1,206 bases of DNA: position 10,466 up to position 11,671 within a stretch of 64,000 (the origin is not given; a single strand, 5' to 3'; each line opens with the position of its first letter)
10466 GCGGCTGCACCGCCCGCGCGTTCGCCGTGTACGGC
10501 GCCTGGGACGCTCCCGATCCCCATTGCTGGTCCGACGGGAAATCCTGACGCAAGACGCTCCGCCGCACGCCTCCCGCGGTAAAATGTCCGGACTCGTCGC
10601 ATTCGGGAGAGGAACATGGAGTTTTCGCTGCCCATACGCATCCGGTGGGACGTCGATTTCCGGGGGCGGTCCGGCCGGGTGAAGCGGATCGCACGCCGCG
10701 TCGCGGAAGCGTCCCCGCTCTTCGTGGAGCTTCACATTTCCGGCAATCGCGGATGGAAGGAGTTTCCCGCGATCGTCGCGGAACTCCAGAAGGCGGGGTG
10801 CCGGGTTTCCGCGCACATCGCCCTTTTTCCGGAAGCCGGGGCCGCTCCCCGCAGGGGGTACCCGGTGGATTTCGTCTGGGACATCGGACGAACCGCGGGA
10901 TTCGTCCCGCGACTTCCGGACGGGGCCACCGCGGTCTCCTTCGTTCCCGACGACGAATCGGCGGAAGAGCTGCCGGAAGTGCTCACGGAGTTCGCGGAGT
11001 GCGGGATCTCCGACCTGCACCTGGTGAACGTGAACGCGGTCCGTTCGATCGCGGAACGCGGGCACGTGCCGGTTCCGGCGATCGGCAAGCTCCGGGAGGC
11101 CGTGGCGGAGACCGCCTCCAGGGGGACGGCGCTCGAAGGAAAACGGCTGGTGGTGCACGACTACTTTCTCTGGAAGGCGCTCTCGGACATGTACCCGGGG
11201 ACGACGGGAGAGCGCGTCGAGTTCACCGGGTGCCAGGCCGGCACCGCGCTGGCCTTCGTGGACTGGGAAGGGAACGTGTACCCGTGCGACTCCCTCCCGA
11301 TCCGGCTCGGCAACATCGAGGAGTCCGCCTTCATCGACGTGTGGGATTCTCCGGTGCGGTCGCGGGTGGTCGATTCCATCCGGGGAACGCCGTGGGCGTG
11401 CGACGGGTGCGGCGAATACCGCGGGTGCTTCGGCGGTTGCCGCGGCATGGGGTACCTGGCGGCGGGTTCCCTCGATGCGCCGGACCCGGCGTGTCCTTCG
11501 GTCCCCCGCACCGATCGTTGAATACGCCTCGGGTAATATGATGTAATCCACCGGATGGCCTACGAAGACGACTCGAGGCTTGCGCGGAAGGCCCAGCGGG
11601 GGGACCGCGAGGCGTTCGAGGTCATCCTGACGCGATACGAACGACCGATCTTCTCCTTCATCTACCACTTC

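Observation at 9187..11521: Three-gene cluster that looks like peptide-maturation (RiPP-type) machinery but has no visible precursor peptide: a PqqD-like recognition protein, a radical SAM/SPASM enzyme and a pseudo-radical-SAM/SPASM protein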

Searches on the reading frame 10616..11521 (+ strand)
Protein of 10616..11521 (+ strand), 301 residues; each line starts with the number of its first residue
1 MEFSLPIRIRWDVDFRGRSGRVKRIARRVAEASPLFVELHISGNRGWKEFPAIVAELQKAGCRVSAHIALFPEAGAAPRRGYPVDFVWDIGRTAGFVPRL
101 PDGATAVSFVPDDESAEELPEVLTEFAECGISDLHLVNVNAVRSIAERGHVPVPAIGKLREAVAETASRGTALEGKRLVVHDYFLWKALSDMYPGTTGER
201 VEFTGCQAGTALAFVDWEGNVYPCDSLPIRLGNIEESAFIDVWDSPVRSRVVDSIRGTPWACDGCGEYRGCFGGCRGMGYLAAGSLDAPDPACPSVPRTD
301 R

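Call 3: search_protein_families(library=ncbifam, proteins=[window:10616-11521:+], max_evalue=0.01)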
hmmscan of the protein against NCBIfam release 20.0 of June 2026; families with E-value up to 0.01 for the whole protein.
window:10616-11521:+ (301 aa): 23 families
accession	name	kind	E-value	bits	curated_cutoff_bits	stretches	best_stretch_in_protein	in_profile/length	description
TIGR04304.1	GeoRSP_SPASM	equivalog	2.3e-29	102.4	300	1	105-293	115-292/293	GeoRSP system SPASM domain protein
TIGR04053.2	TIGR04053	equivalog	4.6e-12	45.8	395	1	196-297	266-366/366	TIGR04053 family radical SAM/SPASM domain-containing protein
TIGR04545.1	rSAM_ahbD_hemeb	equivalog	1.6e-11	44.3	500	1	202-293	245-335/339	heme b synthase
TIGR03962.1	mycofact_rSAM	equivalog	2.3e-10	40.2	265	1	205-295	240-333/339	mycofactocin radical SAM maturase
TIGR04085.1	rSAM_more_4Fe4S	domain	1.1e-09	38.6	27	1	206-293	1-93/93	SPASM domain-containing protein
TIGR04303.1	GeoRSP_rSAM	equivalog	1.3e-09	38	400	1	215-293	247-324/325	GeoRSP system radical SAM/SPASM protein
TIGR04055.1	rSAM_NirJ2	equivalog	1.4e-09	37.9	500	1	204-293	234-322/326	putative heme d1 biosynthesis radical SAM protein NirJ2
NF041298.1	rSAM_mat_DynA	equivalog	1.7e-08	33.8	450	1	207-298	251-344/356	dynobactin maturation radical SAM/SPASM protein DynA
TIGR02109.1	PQQ_syn_pqqE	equivalog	9.1e-08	31.4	381.35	1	215-299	248-336/358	pyrroloquinoline quinone biosynthesis protein PqqE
NF050035.1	rSAM_WgK_link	exception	1.5e-06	27.5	650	1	204-293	267-361/367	radical SAM/SPASM peptide maturase WgkB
NF047865.1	rSAM_PapB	equivalog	2.7e-06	26.8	340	1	197-289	238-330/330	PapB family radical SAM/SPASM ranthipeptide maturase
TIGR04340.1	rSAM_ACGX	hypoth_equivalog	1.5e-05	24.4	400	1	193-293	240-337/341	radical SAM/SPASM domain protein, ACGX system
NF010321.0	PRK13758.1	equivalog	1.5e-05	24.3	441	1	214-276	266-331/370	anaerobic sulfatase-maturase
TIGR04347.1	pseudo_SAM_Halo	equivalog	4.8e-05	22.8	525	1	205-293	291-383/390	TIGR04347 family pseudo-SAM/SPASM protein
TIGR04051.1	rSAM_NirJ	equivalog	6.9e-05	22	515.45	1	201-293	250-346/354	heme d1 biosynthesis radical SAM protein NirJ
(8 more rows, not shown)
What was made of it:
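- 10616..11521 (+): SPASM-only pseudo-radical-SAM protein. Best hit is TIGR04304 at 102.4 bits, below the cut-off of 300 (call 3).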

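Call 4: search_protein_families(library=pfam, proteins=[window:10616-11521:+], max_evalue=0.01)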
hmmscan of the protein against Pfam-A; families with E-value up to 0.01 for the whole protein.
window:10616-11521:+ (301 aa): 1 family
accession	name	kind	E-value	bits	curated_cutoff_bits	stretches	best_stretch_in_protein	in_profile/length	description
PF13186.11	SPASM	-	2.9e-09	37.5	21.5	1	206-265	1-66/67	Iron-sulfur cluster-binding domain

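Call 6: find_related_loci(query=window:10616-11521:+, collection=genome_contigs, flank=10000)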
Query window:10616-11521:+ (301 aa) in genome_contigs; peptide patterns used: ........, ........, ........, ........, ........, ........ (x = any residue, [..] = any of these).
148 stretches matched a pattern; 3 encode a relative of the query (tblastn E <= 1e-3); 3 distinct loci.
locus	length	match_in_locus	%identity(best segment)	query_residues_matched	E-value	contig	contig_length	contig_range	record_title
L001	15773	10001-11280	56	1-293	2e-112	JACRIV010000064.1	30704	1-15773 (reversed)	MAG: Deltaproteobacteria bacterium isolate NC_groundwater_1812_Pr3_B-0.1um_65_61 SR-2_scaffold_141_1420116, whole genome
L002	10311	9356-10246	57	1-297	2e-112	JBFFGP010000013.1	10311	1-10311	MAG: Candidatus Deferrimicrobiaceae bacterium isolate Mix_mud15.2022.01.53 k141_927820_length_10311_cov_7.6206, whole ge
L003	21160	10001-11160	35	1-293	9e-47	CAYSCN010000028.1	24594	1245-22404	MAG TPA_asm: uncultured bacterium isolate SRP216583_co2_128 genome assembly, contig: NODE_1318_length_24594_cov_28.81739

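Call 7: find_homologous_proteins(query=window:10616-11521:+, max_evalue=0.001)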
Query window:10616-11521:+ (301 aa): 238 proteins with E <= 0.001 among 5185 candidates; the best 120 are listed.
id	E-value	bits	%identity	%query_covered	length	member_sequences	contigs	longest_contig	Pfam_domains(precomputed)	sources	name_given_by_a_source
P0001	2.6e-204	696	100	100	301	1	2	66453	PF13186.12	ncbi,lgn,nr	ncbi:MAG: SPASM domain-containing protein [Deltaproteobacteria bacterium]|nr:SPASM domain-containing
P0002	1.1e-195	667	96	100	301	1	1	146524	PF13186.12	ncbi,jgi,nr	ncbi:MAG: SPASM domain-containing protein [Deltaproteobacteria bacterium]|nr:MAG: SPASM domain-conta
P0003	6.4e-161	553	79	99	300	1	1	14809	PF13186.12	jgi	jgi:radical SAM protein with 4Fe4S-binding SPASM domain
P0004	2.5e-154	532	76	99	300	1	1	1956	PF13186.12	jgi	jgi:radical SAM protein with 4Fe4S-binding SPASM domain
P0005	1.2e-151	523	76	100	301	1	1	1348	PF13186.12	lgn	-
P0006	9.6e-147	507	71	98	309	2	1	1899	PF13186.12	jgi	-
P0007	1.4e-145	503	70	98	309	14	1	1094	PF13186.12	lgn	-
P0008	4.5e-145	501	71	98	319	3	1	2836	PF13186.12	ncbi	-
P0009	8.4e-144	497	70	98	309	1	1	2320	PF13186.12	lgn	-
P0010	8.9e-144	497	70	98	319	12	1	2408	PF13186.12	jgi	-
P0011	1.5e-143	496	70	98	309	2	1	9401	PF13186.12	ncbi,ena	-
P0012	5.0e-143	494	70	98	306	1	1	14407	PF13186.12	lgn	-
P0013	1.4e-142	493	69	98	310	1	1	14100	PF13186.12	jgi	-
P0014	4.4e-142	491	69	98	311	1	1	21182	PF13186.12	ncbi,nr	ncbi:MAG TPA: SPASM domain-containing protein [Candidatus Methanoperedens sp.]|nr:SPASM domain-conta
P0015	5.1e-142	491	69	98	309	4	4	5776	PF13186.12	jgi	jgi:GeoRSP system SPASM domain protein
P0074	1.6e-110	388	54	98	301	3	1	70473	PF13186.12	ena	-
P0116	7.1e-101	356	56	96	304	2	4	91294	PF13186.12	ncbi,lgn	-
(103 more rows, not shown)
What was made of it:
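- On GeoRSP system: Proteins 67% identical to the window's are named GeoRSP by NCBI and JGI (call 7).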

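Call 9: find_encoding_contigs(protein=P0116, flank=10000, max_places=3)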
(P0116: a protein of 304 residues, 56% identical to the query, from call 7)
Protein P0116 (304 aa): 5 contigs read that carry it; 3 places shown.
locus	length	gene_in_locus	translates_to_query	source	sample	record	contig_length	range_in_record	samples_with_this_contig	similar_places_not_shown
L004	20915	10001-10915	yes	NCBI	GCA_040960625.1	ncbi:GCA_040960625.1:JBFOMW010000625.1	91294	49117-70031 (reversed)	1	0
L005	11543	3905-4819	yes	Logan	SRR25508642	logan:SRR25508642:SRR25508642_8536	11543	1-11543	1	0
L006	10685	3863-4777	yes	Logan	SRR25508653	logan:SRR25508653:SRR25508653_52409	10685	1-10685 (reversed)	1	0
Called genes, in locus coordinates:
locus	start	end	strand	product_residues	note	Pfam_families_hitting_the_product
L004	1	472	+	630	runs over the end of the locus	PF05140:ResB (faint)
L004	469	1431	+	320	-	PF04015:DUF362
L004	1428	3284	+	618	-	PF28492:Beta_helix_4 (weak), PF05048:NosD, PF13229:Beta_helix, PF10670:DUF4198 (faint)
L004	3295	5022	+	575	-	-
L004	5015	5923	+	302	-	PF12974:Phosphonate-bd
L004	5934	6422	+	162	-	-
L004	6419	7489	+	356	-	PF04143:Sulf_transp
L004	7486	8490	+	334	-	PF03773:ArsP_1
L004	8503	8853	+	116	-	PF05402:PqqD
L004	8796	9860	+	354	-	PF04055:Radical_SAM, PF13186:SPASM (weak)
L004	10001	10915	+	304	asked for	PF13186:SPASM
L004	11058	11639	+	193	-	PF04542:Sigma70_r2, PF08281:Sigma70_r4_2, PF04545:Sigma70_r4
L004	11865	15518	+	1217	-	PF05547:Peptidase_M6, PF07494:Reg_prop (faint)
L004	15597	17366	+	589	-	-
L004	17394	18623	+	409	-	-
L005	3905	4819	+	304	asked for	PF13186:SPASM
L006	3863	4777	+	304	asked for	PF13186:SPASM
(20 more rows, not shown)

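Call 10: find_encoding_contigs(protein=P0074, flank=10000, max_places=2)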
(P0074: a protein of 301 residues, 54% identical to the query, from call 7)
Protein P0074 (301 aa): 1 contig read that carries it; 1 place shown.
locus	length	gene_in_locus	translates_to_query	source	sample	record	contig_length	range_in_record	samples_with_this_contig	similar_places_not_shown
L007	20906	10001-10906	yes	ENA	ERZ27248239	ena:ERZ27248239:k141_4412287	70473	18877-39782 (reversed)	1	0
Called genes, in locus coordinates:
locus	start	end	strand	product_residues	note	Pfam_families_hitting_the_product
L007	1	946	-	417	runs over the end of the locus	PF08421:Methyltransf_13, PF13489:Methyltransf_23, PF08241:Methyltransf_11 (weak), PF08242:Methyltransf_12 (weak), PF13649:Methyltransf_25 (faint), PF08484:Methyltransf_14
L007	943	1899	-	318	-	PF01370:Epimerase, PF04321:RmlD_sub_bind, PF16363:GDP_Man_Dehyd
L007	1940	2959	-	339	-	PF00535:Glycos_transf_2, PF13641:Glyco_tranf_2_3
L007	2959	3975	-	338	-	PF00535:Glycos_transf_2, PF13641:Glyco_tranf_2_3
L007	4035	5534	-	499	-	PF01943:Polysacc_synt, PF13440:Polysacc_synt_3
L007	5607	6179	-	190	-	PF00578:AhpC-TSA, PF08534:Redoxin, PF00085:Thioredoxin (weak), PF13098:Thioredoxin_2 (faint), PF13905:Thioredoxin_8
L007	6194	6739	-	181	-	PF08534:Redoxin, PF00255:GSHPx (weak), PF00578:AhpC-TSA, PF00085:Thioredoxin (faint), PF13098:Thioredoxin_2 (weak), PF13905:Thioredoxin_8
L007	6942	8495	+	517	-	PF12801:Fer4_5, PF00037:Fer4 (faint), PF12837:Fer4_6 (faint), PF12838:Fer4_7 (faint), PF13187:Fer4_9 (faint), PF13237:Fer4_10 (faint), PF12801:Fer4_5, PF27538:NosR (weak), +2 more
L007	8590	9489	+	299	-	PF04015:DUF362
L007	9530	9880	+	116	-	PF05402:PqqD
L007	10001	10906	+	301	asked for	PF13186:SPASM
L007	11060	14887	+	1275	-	PF14522:Cytochrome_C7 (faint), PF14537:Cytochrom_c3_2 (faint), PF09698:GSu_C4xC__C2xCH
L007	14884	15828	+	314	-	PF07494:Reg_prop (faint)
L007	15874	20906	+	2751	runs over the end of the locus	PF14522:Cytochrome_C7 (faint), PF14537:Cytochrom_c3_2 (faint), PF09699:Paired_CXXCH_1 (weak), PF09698:GSu_C4xC__C2xCH (weak), PF02369:Big_1, PF09134:Invasin_D3, PF02369:Big_1, PF09134:Invasin_D3, +2 more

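Call 19: search_protein_representatives(protein=window:10616-11521:+)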
Query: 301 residues. Proteins with E-value up to 0.001 (for the whole library): 1703; up to 1e-10: 176; up to 1e-30: 13. The best 150 are listed.
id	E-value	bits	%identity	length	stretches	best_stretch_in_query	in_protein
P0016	2.1e-142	490.7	70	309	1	1-295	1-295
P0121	1.8e-73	264.2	69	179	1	1-179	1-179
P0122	1.2e-67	245.0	44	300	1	1-298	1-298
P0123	2.7e-61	224.2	42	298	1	1-296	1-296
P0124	6.4e-59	216.4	43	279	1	25-295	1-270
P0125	5.7e-52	193.6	47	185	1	38-221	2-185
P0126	3.2e-47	178.0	90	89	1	215-300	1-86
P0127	1.0e-44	169.7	65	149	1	1-121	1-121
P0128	9.5e-43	163.3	37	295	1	2-293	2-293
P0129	5.9e-39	150.8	43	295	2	109-293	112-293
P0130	2.1e-38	149.0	36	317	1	2-294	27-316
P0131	1.2e-31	126.8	68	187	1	193-270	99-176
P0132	2.2e-31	125.9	63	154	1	1-92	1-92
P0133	2.3e-28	116.0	37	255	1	94-297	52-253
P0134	1.3e-27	113.5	34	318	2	106-293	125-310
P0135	3.9e-27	112.0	35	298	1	5-280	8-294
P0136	1.2e-26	110.3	34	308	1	5-294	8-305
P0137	2.5e-26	109.3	33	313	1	3-296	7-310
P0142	6.1e-26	108.0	32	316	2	109-294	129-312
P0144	4.1e-25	105.3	31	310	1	1-294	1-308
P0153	5.8e-23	98.3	34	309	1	105-294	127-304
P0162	6.0e-22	94.9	31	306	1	1-294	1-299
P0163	6.9e-22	94.7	33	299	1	3-294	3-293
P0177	1.1e-20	90.8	30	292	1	2-293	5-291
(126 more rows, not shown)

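Call 21: list_cluster_members(proteins=[P0122, P0123, P0130, P0135, P0137, P0144, P0153, P0162, P0163, P0177])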
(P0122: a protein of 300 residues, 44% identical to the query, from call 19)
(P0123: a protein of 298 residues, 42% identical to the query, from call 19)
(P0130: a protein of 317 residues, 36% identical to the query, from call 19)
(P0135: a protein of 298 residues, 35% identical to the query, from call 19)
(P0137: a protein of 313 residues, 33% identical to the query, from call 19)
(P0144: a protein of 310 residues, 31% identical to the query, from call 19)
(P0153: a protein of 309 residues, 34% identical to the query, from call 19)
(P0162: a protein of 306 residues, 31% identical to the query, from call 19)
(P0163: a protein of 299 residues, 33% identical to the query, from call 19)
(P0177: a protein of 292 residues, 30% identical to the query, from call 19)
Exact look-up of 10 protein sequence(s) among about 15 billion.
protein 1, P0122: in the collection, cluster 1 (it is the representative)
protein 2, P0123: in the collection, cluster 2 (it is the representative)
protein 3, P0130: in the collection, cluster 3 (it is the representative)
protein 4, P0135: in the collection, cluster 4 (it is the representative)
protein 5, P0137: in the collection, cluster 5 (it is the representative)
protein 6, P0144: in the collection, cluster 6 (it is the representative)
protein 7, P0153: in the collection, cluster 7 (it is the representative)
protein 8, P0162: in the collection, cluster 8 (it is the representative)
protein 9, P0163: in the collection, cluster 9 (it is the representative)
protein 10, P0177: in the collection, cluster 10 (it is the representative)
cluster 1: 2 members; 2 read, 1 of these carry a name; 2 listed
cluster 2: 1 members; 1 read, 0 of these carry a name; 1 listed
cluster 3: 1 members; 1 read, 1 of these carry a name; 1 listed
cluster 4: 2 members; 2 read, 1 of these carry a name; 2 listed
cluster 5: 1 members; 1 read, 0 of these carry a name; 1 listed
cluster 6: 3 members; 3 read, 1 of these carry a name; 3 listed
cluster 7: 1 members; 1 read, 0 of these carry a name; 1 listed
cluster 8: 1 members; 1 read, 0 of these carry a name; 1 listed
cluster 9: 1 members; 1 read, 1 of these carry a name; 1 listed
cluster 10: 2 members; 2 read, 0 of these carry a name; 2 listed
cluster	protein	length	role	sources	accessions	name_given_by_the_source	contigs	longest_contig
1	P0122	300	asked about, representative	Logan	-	-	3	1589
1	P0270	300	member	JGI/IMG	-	radical SAM protein with 4Fe4S-binding SPASM domain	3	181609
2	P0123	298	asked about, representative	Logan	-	-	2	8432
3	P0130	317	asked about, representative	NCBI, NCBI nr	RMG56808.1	MAG: SPASM domain-containing protein [Deltaproteobacteria bacterium]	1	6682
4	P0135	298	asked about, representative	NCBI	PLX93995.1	MAG: hypothetical protein C0621_06280, partial [Desulfuromonas sp.]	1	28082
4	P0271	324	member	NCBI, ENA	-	-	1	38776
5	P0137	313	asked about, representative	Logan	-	-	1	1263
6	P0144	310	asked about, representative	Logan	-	-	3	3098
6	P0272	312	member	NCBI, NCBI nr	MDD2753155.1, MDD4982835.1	MAG: SPASM domain-containing protein [Candidatus Portnoybacteria bacterium] | SPASM domain-containing protein [Candidatus Portnoybacteria bacterium]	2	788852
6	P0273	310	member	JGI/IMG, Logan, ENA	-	-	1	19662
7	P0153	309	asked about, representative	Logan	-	-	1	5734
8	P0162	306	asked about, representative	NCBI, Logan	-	-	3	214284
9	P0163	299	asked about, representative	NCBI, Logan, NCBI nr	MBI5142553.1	MAG: SPASM domain-containing protein [Nitrospirae bacterium] | SPASM domain-containing protein [Nitrospirota bacterium]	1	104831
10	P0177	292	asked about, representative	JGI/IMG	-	-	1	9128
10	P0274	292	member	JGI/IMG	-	-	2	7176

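Call 22: search_protein_families(library=ncbifam, proteins=[P0134, P0135, P0136, P0142, P0137, P0144, P0162, P0163, P0153, P0122], max_evalue=1e-15)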
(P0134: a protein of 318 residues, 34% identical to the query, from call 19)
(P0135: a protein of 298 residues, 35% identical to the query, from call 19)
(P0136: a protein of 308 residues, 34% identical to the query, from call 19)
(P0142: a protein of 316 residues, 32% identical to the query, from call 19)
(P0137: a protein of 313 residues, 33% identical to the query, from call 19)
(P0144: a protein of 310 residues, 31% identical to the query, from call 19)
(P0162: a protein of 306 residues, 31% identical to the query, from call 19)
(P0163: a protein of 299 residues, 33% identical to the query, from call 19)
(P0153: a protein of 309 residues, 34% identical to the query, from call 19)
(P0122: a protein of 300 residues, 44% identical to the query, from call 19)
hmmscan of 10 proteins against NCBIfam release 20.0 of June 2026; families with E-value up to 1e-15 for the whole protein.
P0134 (318 aa): 1 family
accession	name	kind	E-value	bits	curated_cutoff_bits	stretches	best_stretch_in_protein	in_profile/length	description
TIGR04304.1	GeoRSP_SPASM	equivalog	6.6e-25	87.8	300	1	6-310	2-292/293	GeoRSP system SPASM domain protein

P0135 (298 aa): 1 family
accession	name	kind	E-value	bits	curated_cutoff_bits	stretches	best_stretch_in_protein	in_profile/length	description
TIGR04304.1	GeoRSP_SPASM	equivalog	5.4e-28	97.9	300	1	130-296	122-281/293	GeoRSP system SPASM domain protein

P0136 (308 aa): 1 family
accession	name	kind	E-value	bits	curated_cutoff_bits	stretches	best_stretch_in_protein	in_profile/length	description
TIGR04304.1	GeoRSP_SPASM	equivalog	9.1e-29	100.5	300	1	129-304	123-292/293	GeoRSP system SPASM domain protein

P0142 (316 aa): 1 family
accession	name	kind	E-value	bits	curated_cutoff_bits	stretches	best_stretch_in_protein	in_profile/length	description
TIGR04304.1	GeoRSP_SPASM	equivalog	1.3e-31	109.8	300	1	6-311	2-292/293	GeoRSP system SPASM domain protein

P0137 (313 aa): 1 family
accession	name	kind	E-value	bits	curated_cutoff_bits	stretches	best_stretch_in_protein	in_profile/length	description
TIGR04304.1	GeoRSP_SPASM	equivalog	4.6e-28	98.2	300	1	7-307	2-292/293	GeoRSP system SPASM domain protein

P0144 (310 aa): 1 family
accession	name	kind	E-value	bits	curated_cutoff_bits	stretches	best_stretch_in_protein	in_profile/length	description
TIGR04304.1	GeoRSP_SPASM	equivalog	8.6e-48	162.9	300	1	3-307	2-292/293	GeoRSP system SPASM domain protein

P0162 (306 aa): 1 family
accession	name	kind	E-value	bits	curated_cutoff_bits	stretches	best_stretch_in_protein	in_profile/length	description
TIGR04304.1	GeoRSP_SPASM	equivalog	6.4e-102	340.6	300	1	2-298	1-292/293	GeoRSP system SPASM domain protein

P0163 (299 aa): 1 family
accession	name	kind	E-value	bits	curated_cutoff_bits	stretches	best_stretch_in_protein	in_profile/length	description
TIGR04304.1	GeoRSP_SPASM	equivalog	2.7e-37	128.5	300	1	3-292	2-292/293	GeoRSP system SPASM domain protein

P0153 (309 aa): 2 families
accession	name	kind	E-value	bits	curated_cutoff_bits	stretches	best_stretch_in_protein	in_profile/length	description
TIGR04304.1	GeoRSP_SPASM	equivalog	5.2e-85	285.1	300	1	5-303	1-292/293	GeoRSP system SPASM domain protein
TIGR04303.1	GeoRSP_rSAM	equivalog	5.9e-16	58.9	400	1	178-303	199-324/325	GeoRSP system radical SAM/SPASM protein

P0122 (300 aa): 1 family
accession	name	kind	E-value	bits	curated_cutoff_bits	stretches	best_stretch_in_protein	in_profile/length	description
TIGR04304.1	GeoRSP_SPASM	equivalog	4.1e-23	81.9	300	1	176-293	182-292/293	GeoRSP system SPASM domain protein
